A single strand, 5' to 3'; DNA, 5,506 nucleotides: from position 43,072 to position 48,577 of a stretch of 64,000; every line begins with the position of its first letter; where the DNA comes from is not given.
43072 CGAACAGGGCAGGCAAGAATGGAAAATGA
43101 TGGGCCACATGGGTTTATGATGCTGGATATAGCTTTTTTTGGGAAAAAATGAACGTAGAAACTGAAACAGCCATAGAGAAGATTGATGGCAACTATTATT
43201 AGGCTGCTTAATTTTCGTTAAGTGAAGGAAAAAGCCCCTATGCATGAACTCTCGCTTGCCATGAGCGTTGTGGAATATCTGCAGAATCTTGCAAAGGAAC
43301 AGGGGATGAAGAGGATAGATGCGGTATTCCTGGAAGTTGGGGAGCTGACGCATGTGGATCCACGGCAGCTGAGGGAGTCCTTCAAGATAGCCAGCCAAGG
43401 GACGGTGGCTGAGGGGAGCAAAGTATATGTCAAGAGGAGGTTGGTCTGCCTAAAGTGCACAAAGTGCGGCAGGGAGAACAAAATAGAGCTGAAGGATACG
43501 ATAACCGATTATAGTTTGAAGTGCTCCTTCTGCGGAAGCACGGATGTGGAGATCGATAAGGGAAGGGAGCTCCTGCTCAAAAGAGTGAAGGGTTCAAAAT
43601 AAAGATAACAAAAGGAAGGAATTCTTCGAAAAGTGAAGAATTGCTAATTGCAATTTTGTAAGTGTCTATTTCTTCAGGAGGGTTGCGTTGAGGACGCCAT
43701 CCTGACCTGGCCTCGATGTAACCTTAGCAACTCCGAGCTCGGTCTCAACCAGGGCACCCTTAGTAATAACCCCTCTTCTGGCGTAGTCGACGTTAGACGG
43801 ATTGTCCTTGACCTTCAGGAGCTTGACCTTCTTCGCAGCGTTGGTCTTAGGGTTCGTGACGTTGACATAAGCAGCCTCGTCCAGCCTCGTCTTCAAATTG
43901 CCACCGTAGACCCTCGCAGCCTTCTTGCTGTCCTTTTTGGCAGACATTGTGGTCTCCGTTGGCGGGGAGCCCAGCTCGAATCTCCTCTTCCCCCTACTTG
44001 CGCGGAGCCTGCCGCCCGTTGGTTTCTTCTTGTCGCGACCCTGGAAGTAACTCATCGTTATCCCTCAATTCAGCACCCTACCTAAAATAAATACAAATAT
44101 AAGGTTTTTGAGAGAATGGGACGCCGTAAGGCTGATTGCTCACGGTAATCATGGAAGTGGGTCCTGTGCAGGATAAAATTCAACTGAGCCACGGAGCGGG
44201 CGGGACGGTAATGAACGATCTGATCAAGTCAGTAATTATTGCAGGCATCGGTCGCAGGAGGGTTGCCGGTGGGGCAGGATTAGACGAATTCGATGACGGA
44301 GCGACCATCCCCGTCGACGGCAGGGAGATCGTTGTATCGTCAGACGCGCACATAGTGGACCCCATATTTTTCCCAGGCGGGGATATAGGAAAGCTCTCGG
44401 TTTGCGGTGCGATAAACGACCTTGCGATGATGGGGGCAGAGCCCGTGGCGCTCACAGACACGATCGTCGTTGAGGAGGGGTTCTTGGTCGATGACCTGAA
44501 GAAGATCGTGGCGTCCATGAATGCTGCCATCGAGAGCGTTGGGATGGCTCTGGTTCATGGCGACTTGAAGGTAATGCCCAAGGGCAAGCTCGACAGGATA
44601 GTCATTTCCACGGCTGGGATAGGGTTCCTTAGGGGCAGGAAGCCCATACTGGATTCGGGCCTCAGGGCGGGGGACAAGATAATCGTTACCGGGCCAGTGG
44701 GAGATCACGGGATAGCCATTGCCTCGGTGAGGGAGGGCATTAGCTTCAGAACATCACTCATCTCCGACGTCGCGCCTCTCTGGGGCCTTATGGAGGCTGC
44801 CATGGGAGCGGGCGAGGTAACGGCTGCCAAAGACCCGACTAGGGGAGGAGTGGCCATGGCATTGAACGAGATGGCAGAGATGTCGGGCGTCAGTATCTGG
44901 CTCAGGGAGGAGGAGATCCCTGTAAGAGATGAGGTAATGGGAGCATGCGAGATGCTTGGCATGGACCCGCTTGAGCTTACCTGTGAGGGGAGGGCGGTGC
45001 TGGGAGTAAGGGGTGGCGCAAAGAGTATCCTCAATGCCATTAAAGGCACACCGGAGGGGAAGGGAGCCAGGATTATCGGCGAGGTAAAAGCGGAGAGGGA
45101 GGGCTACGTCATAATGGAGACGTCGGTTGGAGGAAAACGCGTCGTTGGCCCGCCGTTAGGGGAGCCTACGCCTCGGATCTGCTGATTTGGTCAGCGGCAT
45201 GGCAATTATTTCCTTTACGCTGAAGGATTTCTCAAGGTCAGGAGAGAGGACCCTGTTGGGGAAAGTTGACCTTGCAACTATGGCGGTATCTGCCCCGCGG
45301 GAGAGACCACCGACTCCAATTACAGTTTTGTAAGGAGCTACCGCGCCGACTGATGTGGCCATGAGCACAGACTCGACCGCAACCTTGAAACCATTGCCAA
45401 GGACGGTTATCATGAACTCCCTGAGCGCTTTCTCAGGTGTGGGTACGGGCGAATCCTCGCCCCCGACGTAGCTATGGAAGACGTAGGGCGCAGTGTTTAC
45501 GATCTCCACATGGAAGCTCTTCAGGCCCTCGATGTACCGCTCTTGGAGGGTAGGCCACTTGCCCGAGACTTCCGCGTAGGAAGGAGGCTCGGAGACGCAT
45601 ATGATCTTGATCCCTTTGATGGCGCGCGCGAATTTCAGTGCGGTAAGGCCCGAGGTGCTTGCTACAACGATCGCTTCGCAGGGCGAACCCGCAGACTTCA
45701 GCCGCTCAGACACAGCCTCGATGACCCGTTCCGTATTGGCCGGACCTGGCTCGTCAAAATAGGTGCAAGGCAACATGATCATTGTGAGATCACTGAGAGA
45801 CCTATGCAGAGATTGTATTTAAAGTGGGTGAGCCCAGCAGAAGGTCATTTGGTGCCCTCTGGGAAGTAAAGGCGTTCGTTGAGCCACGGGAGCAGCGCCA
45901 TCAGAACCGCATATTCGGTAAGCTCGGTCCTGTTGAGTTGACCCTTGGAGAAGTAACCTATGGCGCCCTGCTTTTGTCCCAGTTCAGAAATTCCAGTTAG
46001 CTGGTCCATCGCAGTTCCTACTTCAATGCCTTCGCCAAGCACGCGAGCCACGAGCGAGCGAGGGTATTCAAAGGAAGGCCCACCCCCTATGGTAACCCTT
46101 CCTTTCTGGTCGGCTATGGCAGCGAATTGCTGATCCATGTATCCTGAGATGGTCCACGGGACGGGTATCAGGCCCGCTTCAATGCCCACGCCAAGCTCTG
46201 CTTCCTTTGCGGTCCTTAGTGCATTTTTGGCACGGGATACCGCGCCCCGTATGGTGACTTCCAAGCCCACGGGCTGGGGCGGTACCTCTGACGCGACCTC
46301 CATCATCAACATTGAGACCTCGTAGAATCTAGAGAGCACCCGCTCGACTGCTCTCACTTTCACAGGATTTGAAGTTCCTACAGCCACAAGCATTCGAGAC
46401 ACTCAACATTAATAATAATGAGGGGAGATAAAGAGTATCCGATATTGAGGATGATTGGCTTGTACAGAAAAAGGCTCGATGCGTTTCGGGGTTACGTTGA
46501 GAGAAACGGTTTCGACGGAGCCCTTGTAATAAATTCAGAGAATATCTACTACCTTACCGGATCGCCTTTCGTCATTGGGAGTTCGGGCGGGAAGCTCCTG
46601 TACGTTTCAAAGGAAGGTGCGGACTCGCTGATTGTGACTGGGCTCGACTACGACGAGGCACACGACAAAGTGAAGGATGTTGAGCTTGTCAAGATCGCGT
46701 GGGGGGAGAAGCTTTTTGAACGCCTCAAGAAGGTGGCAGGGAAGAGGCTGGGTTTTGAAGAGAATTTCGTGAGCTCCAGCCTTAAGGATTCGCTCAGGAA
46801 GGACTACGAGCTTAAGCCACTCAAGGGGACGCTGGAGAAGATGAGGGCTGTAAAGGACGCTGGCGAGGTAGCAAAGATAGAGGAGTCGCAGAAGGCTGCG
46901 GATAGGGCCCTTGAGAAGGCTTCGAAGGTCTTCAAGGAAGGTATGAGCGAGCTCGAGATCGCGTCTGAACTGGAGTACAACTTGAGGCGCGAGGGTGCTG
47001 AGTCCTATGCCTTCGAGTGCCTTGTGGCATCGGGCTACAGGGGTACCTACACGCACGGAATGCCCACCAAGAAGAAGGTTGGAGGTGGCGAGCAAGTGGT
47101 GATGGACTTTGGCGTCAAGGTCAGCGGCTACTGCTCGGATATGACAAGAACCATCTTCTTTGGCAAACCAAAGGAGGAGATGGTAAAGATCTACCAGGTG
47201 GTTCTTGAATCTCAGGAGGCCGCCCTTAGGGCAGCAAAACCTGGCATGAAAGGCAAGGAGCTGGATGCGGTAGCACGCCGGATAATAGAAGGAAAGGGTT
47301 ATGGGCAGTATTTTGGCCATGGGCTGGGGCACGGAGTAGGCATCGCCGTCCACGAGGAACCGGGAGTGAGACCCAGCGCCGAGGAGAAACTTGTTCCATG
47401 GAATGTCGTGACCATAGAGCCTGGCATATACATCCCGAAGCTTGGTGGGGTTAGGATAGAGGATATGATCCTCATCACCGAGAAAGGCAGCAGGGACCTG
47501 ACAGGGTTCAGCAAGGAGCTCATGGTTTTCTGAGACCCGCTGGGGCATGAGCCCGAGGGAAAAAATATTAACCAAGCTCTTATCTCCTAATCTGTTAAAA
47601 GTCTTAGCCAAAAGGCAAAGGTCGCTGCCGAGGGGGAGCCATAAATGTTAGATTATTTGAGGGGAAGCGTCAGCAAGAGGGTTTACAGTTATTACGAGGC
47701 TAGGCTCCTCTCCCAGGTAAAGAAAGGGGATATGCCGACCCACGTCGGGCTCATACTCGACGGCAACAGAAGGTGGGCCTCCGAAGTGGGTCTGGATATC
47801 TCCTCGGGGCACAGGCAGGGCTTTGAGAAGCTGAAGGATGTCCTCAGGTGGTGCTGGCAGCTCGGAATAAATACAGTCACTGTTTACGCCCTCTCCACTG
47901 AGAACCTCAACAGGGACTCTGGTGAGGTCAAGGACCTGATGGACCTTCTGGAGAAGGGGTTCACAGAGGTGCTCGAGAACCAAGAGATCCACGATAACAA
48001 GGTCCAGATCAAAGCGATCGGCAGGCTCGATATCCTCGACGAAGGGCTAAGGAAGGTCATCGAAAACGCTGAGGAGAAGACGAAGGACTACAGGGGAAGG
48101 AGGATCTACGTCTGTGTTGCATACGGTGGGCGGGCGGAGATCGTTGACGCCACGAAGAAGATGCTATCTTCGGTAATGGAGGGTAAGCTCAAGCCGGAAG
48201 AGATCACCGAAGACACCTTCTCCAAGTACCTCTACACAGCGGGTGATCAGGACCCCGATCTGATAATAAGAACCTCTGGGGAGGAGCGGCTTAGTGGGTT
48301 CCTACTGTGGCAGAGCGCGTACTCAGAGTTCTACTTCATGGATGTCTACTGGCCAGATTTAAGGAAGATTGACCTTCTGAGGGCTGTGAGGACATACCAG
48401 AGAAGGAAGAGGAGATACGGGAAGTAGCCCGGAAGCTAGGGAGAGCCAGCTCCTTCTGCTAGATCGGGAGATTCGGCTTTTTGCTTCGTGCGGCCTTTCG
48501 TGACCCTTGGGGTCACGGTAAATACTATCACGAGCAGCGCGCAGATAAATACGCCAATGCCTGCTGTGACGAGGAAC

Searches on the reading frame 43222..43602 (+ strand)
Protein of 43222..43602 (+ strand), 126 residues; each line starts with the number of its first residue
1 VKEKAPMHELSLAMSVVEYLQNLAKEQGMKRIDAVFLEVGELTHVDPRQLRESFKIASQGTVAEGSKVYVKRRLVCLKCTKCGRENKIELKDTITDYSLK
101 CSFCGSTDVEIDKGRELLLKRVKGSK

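Call 45: search_protein_families(library=pfam, proteins=[window:43222-43602:+], max_evalue=0.0001)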
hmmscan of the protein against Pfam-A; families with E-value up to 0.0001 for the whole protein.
window:43222-43602:+ (126 aa): 1 family
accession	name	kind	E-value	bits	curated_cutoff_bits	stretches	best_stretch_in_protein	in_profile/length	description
PF01155.25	HypA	-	7.7e-28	97.2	28.9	1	7-123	1-111/112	Hydrogenase/urease nickel incorporation, metallochaperone, hypA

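Call 48: search_protein_families(library=ncbifam, proteins=[window:43222-43602:+], max_evalue=0.00001)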
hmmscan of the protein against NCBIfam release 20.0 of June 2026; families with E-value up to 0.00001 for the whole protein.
window:43222-43602:+ (126 aa): 6 families
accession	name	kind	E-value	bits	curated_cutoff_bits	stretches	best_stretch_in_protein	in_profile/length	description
TIGR00100.1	hypA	equivalog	5.4e-26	90.9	88.1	1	7-123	1-112/116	hydrogenase maturation nickel metallochaperone HypA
NF001976.0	PRK00762.1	equivalog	6.7e-22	77.6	146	1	7-123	1-117/124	hydrogenase maturation nickel metallochaperone HypA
NF009046.0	PRK12380.1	subfamily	2.8e-20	72.8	113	1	7-122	1-110/113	hydrogenase/urease nickel incorporation protein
NF003008.0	PRK03824.1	equivalog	2.8e-16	59.7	125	1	7-124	1-133/135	hydrogenase nickel incorporation protein HypA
NF002979.0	PRK03681.1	subfamily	7.2e-14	52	121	1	7-122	1-111/116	hydrogenase/urease nickel incorporation protein HypA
NF001839.0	PRK00564.1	equivalog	1.4e-12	47.8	112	1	7-121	1-111/117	hydrogenase/urease nickel incorporation protein HypA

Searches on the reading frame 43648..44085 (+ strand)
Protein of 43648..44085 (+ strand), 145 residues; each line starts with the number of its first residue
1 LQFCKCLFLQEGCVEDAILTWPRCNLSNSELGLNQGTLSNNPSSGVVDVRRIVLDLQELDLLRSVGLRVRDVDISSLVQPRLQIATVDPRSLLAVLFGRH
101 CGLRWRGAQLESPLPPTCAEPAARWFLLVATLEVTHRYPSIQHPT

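Call 45: search_protein_families(library=pfam, proteins=[window:43648-44085:+], max_evalue=0.0001)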
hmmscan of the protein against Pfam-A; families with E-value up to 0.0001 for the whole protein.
window:43648-44085:+ (145 aa): 0 families

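Call 47: search_protein_families(library=pfam, proteins=[window:43648-44085:+], max_evalue=0.05)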
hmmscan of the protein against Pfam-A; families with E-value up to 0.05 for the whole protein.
window:43648-44085:+ (145 aa): 0 families

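Call 48: search_protein_families(library=ncbifam, proteins=[window:43648-44085:+], max_evalue=0.00001)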
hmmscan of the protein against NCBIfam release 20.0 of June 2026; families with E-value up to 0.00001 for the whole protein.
window:43648-44085:+ (145 aa): 0 families

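Call 73: search_solved_structures(query=window:43648-44085:+, max_evalue=10, show_alignments=1)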
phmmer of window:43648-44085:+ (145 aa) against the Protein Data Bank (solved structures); distinct sequences matched with E-value up to 10: 1.
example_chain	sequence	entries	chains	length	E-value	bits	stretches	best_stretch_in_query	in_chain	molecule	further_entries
1v95_A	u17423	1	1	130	1.6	11.8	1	41-74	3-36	Nuclear receptor coactivator 5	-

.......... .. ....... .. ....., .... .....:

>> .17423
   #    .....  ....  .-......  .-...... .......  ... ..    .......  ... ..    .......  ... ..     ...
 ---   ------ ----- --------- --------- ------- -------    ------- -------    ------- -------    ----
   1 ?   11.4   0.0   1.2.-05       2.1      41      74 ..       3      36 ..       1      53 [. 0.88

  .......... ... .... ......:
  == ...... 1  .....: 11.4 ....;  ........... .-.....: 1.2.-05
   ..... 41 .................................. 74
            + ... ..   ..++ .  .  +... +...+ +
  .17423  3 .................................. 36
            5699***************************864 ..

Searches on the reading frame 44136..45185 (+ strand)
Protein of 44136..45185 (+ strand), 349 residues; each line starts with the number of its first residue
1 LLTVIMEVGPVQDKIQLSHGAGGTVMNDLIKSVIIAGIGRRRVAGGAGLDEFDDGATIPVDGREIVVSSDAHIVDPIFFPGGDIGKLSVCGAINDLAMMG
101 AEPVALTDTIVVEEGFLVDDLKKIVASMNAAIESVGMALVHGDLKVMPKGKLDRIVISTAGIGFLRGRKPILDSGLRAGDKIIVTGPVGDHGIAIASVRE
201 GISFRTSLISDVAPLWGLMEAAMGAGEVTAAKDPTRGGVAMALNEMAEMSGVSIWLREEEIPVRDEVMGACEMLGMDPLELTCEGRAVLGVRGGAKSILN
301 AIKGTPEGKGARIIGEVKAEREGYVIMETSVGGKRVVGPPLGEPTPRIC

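Call 40: search_protein_families(library=pfam, proteins=[window:44136-45185:+], max_evalue=0.0001)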
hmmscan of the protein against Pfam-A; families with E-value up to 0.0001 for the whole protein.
window:44136-45185:+ (349 aa): 2 families
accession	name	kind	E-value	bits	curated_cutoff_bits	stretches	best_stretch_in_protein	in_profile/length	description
PF02769.27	AIRS_C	-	2.8e-22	80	23.1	1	177-326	1-154/156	AIR synthase related protein, C-terminal domain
PF00586.29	AIRS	-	7.7e-22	78.3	24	1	53-164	2-111/112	AIR synthase related protein, N-terminal domain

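Call 48: search_protein_families(library=ncbifam, proteins=[window:44136-45185:+], max_evalue=0.00001)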
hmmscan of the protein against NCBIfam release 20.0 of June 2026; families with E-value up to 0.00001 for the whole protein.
window:44136-45185:+ (349 aa): 10 families
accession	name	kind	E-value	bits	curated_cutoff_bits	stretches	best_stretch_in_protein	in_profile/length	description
TIGR02124.1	hypE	equivalog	4.2e-115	384.3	251.6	1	14-349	1-332/332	hydrogenase expression/formation protein HypE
TIGR01379.1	thiL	equivalog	8.3e-24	84.1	184.15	1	50-285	22-259/320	thiamine-phosphate kinase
NF004351.0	PRK05731.1-4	equivalog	9.1e-22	77.6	324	1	48-326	34-304/321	thiamine-phosphate kinase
NF004353.0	PRK05731.2-2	equivalog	3.4e-19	69.1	301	1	53-283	20-247/311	thiamine-phosphate kinase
TIGR00476.1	selD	equivalog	2.8e-13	49.8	125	1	46-272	39-262/311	selenide, water dikinase SelD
TIGR04050.1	MSMEG_0567_Cter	hypoth_equivalog_domain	4.2e-08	33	312.2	1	42-263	24-228/296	MSMEG_0567/sll0787 family protein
NF004350.0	PRK05731.1-1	equivalog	8.7e-08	31.4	441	1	53-200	29-173/325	thiamine-phosphate kinase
TIGR01736.1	FGAM_synth_II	equivalog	5.1e-07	28.4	525.75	1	89-274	94-293/718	phosphoribosylformylglycinamidine synthase subunit PurL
TIGR00878.1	purM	equivalog_domain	5.4e-06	25.8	236.35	1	87-199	80-192/332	phosphoribosylformylglycinamidine cyclo-ligase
NF002290.1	PRK01213.1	equivalog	5.7e-06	24.8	648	0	89-274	94-292/723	phosphoribosylformylglycinamidine synthase subunit PurL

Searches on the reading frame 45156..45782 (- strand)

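Call 40: search_protein_families(library=pfam, proteins=[window:45156-45782:-], max_evalue=0.0001)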
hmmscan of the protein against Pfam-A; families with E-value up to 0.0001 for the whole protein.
window:45156-45782:- (208 aa): 1 family
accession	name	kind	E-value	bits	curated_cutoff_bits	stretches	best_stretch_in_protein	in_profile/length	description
PF02887.21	PK_C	-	6.6e-06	26.7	28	1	23-69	6-50/114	Pyruvate kinase, alpha/beta domain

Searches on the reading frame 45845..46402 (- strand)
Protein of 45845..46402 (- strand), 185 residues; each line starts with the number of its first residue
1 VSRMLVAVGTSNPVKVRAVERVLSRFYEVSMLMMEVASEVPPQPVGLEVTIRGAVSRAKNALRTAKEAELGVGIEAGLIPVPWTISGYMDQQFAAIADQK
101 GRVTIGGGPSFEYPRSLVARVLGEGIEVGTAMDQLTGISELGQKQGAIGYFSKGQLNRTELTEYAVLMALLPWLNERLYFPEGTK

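Call 44: search_protein_families(library=pfam, proteins=[window:45845-46402:-], max_evalue=0.0001)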
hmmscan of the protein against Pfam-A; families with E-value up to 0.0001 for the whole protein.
window:45845-46402:- (185 aa): 1 family
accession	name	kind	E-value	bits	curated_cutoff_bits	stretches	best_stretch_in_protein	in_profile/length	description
PF01931.24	NTPase_I-T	-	1.7e-50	171.5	25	1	9-174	1-162/162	Protein of unknown function DUF84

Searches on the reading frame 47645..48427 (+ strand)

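Call 44: search_protein_families(library=pfam, proteins=[window:47645-48427:+], max_evalue=0.0001)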
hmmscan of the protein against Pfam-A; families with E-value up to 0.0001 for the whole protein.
window:47645-48427:+ (260 aa): 1 family
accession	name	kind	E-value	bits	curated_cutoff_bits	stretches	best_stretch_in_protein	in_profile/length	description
PF01255.24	Prenyltransf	-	5.1e-82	275.1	27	1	37-259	1-219/219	Putative undecaprenyl diphosphate synthase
